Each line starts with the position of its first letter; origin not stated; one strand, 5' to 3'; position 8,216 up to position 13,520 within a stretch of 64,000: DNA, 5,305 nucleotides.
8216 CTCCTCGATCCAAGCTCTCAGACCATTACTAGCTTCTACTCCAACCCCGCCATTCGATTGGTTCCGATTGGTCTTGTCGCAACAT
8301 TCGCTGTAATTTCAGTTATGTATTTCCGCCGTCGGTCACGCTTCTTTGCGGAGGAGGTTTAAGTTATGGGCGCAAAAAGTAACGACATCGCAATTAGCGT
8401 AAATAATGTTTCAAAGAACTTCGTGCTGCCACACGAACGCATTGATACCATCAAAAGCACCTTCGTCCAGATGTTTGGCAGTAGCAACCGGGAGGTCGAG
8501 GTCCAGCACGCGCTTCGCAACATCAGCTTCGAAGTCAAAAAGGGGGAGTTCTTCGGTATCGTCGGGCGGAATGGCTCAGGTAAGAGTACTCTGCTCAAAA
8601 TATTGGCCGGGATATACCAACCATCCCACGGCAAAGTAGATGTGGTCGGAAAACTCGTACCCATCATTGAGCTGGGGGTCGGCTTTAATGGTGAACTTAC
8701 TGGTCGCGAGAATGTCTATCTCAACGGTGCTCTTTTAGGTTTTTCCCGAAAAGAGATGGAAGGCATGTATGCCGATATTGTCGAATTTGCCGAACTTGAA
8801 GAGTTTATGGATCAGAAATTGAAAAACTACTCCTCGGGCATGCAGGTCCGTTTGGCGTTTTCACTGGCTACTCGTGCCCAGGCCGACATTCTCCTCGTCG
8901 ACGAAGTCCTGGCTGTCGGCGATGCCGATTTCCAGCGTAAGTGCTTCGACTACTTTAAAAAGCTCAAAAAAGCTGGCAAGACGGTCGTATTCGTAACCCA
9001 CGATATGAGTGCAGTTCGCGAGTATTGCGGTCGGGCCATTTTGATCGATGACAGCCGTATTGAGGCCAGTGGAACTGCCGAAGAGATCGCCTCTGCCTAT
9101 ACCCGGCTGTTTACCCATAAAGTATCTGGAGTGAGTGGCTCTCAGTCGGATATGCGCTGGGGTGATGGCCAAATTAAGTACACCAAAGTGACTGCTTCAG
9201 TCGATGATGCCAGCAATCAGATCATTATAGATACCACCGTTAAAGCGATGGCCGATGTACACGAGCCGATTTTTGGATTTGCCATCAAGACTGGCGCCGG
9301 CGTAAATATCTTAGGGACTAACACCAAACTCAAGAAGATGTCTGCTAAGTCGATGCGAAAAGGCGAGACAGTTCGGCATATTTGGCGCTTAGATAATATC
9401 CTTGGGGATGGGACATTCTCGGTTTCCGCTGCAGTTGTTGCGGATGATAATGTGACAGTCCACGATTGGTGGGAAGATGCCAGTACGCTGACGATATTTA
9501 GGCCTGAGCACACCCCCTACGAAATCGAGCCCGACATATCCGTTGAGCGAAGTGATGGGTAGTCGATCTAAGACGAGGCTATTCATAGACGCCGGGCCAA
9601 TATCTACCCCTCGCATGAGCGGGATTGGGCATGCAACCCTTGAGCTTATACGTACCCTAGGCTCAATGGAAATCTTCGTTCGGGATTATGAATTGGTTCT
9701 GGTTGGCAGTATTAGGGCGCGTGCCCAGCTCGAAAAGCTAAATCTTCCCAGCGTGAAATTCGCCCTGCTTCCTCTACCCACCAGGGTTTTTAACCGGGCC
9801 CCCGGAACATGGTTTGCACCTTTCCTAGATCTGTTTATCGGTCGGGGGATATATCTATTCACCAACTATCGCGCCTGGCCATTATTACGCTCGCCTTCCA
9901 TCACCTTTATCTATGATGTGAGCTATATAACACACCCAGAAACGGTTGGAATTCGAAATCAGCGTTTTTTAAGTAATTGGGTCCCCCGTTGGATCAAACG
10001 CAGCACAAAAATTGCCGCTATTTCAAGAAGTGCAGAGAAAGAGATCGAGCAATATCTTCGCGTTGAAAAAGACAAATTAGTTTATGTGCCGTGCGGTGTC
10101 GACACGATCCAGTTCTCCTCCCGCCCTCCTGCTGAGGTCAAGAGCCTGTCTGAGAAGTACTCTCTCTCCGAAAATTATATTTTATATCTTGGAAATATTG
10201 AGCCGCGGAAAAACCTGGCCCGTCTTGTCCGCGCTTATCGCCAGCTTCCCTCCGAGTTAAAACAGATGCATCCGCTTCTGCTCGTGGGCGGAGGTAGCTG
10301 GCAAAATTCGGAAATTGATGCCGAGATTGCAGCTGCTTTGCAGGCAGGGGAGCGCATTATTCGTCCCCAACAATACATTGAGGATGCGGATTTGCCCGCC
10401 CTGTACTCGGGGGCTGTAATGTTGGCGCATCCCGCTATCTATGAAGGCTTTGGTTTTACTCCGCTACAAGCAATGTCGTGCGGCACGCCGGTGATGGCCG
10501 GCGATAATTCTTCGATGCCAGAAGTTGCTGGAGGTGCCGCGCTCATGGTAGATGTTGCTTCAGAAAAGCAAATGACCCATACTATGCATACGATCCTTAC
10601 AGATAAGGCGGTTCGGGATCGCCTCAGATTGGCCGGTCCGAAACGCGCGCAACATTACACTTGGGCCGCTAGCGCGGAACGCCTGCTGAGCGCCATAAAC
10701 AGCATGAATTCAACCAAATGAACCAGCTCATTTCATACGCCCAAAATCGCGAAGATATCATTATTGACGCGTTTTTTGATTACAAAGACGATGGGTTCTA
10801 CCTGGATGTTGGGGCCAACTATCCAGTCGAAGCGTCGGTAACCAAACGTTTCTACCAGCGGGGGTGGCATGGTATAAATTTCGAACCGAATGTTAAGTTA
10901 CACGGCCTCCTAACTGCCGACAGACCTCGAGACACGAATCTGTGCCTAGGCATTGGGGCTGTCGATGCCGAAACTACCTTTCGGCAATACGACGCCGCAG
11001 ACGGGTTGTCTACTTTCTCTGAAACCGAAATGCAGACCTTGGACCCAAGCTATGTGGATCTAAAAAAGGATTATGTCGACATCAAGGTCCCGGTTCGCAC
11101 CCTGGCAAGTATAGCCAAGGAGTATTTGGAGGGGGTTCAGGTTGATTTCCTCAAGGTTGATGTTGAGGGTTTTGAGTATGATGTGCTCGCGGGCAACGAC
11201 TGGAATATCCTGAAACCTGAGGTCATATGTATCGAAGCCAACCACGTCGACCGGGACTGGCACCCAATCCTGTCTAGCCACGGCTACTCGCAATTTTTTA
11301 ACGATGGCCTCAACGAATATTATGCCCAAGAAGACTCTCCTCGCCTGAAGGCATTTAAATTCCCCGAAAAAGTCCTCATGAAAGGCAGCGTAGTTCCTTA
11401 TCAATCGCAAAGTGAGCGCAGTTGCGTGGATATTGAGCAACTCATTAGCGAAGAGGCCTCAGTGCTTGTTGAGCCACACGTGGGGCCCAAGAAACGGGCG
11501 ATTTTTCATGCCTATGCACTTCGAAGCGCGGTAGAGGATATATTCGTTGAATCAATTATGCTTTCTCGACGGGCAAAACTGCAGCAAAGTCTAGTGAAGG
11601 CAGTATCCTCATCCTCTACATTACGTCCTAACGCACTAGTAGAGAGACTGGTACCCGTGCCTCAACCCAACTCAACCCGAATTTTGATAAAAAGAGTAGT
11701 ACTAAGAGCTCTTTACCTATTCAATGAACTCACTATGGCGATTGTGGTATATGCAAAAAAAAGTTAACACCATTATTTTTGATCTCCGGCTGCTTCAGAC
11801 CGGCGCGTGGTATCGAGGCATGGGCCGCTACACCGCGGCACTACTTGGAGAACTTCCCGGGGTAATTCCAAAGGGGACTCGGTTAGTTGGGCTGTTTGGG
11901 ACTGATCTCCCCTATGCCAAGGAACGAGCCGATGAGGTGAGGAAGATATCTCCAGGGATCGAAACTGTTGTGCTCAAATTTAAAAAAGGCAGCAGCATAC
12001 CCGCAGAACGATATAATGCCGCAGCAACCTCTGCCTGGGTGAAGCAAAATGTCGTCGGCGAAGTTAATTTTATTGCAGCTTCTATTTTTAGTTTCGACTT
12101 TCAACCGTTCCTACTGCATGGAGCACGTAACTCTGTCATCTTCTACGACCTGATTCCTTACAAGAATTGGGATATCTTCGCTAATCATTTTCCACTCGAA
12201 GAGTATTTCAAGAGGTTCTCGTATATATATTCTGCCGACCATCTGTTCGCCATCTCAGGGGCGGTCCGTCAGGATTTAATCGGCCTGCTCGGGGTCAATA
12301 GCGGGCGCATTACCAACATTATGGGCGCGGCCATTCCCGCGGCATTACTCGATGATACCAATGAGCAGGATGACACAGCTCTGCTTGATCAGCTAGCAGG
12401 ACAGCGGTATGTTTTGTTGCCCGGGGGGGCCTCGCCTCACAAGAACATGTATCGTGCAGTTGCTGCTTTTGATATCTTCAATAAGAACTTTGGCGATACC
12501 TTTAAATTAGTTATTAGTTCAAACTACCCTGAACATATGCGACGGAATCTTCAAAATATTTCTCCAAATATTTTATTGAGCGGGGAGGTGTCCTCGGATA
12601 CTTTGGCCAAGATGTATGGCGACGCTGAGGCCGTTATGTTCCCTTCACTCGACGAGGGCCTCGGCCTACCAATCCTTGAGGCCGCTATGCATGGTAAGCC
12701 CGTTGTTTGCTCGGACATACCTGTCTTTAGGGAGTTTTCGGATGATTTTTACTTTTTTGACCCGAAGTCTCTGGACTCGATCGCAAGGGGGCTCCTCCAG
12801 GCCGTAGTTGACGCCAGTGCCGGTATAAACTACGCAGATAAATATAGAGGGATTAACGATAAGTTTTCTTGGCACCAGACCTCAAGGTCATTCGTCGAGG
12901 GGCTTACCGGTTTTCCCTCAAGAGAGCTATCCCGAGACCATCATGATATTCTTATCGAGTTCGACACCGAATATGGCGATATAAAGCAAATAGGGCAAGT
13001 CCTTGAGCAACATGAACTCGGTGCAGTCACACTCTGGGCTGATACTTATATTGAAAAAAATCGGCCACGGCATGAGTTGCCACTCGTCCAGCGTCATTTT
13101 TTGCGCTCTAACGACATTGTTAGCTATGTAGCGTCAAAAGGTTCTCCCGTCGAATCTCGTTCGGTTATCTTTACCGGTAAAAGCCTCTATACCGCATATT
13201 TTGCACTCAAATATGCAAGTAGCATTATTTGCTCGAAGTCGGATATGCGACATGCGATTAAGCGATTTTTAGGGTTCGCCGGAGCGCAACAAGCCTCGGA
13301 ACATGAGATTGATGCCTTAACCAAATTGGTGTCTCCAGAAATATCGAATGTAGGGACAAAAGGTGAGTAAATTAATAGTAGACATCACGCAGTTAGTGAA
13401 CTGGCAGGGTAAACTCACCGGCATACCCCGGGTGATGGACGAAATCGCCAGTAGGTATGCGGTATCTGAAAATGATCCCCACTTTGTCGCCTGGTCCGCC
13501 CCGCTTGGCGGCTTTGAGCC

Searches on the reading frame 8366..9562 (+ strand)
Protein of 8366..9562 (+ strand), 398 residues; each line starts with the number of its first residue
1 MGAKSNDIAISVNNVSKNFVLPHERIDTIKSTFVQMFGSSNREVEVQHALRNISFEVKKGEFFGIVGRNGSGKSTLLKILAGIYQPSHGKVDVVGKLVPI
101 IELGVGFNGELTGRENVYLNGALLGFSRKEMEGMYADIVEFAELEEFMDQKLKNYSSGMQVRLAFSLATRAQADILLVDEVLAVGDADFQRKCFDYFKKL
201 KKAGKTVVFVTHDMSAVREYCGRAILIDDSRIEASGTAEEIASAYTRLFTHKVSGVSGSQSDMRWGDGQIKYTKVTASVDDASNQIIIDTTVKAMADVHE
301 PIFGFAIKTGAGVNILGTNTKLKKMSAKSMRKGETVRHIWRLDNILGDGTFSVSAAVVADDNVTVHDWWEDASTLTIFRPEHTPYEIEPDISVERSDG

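Call 21: search_protein_families(library=pfam, proteins=[window:8366-9562:+], max_evalue=0.001)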
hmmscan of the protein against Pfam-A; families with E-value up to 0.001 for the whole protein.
window:8366-9562:+ (398 aa): 6 families
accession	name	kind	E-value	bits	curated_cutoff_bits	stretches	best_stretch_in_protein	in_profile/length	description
PF00005.33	ABC_tran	-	2.7e-21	77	25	1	50-181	1-135/137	ABC transporter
PF14524.12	Wzt_C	-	1e-17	64.9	30.4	1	284-378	32-130/143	Wzt C-terminal domain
PF13304.12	AAA_21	-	3.2e-07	31.1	27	1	62-83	1-22/304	AAA domain, putative AbiEii toxin, Type IV TA system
PF22039.1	HUTI_composite_bact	-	0.00027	21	25.5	0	224-245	2-23/26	Imidazolonepropionase-like composite domain, bacteria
PF13476.12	AAA_23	-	0.0004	21.5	27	1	51-80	11-39/201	AAA domain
PF02463.25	SMC_N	-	0.0007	19.5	40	0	61-78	25-42/220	RecF/RecN/SMC N terminal domain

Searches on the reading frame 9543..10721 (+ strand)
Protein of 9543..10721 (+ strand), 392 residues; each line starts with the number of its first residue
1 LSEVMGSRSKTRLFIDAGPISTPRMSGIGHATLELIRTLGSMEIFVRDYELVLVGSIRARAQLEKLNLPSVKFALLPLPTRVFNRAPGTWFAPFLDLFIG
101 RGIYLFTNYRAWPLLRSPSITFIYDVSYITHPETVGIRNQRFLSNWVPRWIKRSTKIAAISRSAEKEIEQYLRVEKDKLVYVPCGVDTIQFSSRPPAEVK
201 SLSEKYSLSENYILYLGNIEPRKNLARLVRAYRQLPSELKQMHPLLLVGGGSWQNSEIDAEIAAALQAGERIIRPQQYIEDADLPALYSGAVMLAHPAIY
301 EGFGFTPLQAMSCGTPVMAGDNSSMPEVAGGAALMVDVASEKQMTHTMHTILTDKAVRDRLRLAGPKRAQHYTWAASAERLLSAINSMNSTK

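Call 21: search_protein_families(library=pfam, proteins=[window:9543-10721:+], max_evalue=0.001)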
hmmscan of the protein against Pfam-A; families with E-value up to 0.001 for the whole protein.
window:9543-10721:+ (392 aa): 5 families
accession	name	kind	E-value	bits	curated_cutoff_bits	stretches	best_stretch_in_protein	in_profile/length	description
PF00534.26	Glycos_transf_1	-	1.7e-23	83.4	26.4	1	209-367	14-171/172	Glycosyl transferases group 1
PF13692.12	Glyco_trans_1_4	-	4.7e-19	69.5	27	1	211-354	2-142/142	Glycosyl transferases group 1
PF20706.3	GT4-conflict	-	3.8e-10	39.7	26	1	200-328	193-319/385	Family 4 Glycosyltransferase in conflict systems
PF13439.12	Glyco_transf_4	-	9e-07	29.5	28.5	1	107-188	86-168/170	Glycosyltransferase Family 4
PF13524.12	Glyco_trans_1_2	-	0.00015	22.2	25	1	244-382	16-143/144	Glycosyl transferase-like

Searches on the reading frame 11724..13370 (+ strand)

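Call 21: search_protein_families(library=pfam, proteins=[window:11724-13370:+], max_evalue=0.001)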
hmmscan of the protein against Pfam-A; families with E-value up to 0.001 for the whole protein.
window:11724-13370:+ (548 aa): 3 families
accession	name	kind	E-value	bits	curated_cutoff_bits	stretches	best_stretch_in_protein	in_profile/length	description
PF00534.26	Glycos_transf_1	-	1.8e-16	60.6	26.4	1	226-363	14-158/172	Glycosyl transferases group 1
PF13692.12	Glyco_trans_1_4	-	1.3e-14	55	27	1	230-360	4-139/142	Glycosyl transferases group 1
PF20706.3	GT4-conflict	-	6.4e-05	22.5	26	1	234-331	204-312/385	Family 4 Glycosyltransferase in conflict systems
